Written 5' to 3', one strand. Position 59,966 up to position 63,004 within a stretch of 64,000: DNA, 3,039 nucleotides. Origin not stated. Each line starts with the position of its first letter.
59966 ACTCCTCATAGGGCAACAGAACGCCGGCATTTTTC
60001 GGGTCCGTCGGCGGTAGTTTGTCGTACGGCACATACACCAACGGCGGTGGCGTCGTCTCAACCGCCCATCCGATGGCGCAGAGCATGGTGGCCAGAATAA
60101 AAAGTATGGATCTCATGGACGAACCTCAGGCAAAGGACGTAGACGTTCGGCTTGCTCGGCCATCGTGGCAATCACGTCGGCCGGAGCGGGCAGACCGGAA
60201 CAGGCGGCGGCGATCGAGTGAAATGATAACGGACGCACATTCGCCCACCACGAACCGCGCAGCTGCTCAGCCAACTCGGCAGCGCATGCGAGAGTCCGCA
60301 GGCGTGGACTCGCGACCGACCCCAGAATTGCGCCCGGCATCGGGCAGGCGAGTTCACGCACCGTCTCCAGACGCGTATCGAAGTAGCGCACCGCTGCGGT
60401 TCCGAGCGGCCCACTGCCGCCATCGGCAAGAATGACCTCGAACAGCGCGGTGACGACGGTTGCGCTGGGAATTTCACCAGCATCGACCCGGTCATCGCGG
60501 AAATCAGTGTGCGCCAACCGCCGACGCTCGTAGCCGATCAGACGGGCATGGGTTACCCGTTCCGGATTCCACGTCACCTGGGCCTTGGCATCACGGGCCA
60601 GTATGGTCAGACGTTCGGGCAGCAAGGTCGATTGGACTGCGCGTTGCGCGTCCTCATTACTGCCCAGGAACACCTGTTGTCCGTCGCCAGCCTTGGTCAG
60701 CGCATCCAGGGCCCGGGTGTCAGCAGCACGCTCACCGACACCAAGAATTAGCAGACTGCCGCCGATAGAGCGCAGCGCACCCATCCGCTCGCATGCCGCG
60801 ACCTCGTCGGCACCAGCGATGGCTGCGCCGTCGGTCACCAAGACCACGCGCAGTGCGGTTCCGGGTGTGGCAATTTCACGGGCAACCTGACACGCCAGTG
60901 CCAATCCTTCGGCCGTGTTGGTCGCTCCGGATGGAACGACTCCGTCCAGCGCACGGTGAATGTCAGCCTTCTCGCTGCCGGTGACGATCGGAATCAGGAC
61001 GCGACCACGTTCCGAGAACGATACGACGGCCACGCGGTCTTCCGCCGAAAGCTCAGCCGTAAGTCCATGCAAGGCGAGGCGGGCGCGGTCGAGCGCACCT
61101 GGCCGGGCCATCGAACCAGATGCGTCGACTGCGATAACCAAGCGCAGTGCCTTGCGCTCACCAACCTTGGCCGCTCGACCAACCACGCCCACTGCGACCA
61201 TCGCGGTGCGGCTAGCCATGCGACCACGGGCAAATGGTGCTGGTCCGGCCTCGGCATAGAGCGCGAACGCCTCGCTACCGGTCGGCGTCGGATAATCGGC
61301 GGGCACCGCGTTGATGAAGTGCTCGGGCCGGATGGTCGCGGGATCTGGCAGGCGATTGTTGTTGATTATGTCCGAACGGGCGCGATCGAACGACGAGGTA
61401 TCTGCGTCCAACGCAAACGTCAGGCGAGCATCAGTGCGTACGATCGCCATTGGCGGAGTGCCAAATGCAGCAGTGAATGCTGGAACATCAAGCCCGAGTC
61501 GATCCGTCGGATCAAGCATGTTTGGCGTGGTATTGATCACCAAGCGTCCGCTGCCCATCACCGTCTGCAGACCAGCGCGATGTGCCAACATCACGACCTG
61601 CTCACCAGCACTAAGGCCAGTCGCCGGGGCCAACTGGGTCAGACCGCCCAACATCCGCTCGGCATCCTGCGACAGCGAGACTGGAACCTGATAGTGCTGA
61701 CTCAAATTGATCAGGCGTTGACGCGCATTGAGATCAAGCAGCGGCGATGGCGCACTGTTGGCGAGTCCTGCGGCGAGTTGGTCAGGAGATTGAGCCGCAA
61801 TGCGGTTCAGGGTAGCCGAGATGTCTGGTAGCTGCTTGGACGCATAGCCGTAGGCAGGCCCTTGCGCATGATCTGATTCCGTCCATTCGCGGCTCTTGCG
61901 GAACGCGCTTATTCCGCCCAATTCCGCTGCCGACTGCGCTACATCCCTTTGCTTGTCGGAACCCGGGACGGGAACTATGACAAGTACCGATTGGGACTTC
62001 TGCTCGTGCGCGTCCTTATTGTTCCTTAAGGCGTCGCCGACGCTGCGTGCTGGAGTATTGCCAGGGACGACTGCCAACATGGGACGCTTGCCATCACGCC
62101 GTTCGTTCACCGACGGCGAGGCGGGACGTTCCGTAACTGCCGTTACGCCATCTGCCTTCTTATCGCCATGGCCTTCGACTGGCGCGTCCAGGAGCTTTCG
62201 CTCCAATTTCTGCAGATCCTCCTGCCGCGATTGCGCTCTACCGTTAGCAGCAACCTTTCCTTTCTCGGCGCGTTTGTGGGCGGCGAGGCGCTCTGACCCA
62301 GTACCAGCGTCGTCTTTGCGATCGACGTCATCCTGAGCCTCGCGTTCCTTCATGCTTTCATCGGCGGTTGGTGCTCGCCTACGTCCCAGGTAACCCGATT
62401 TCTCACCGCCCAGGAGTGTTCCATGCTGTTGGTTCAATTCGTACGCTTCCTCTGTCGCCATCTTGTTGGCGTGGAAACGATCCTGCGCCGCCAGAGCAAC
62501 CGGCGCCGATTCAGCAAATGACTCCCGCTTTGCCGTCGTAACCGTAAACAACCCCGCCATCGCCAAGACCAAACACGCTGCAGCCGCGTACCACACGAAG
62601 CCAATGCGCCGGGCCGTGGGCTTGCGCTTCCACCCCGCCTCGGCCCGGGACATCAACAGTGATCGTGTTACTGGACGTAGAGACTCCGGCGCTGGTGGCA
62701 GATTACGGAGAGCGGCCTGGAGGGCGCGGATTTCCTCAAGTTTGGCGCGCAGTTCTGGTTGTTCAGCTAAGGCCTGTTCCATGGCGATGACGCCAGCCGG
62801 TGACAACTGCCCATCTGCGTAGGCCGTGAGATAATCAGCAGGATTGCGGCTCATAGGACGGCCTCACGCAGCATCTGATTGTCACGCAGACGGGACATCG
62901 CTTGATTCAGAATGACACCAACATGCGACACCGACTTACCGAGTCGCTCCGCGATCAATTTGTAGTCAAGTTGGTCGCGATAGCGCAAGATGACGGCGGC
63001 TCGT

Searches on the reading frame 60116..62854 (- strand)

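Call 89: search_protein_families(library=pfam, proteins=[window:60116-62854:-], max_evalue=0.0001)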
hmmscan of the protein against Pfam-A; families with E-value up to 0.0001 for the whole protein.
window:60116-62854:- (913 aa): 4 families
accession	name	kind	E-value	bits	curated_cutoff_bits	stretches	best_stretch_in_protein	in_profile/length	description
PF12034.13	YfbK_C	-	4.2e-21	76.4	25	1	749-826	3-80/184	Uncharacterized protein YfbK, C-terminal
PF13519.12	VWA_2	-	1.1e-15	58.6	27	1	572-676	1-106/107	von Willebrand factor type A domain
PF00092.34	VWA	-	1.8e-13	51.5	23.8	1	572-737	2-168/174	von Willebrand factor type A domain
PF12450.13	vWF_A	-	1.4e-10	41.4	25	1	469-543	15-88/94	von Willebrand factor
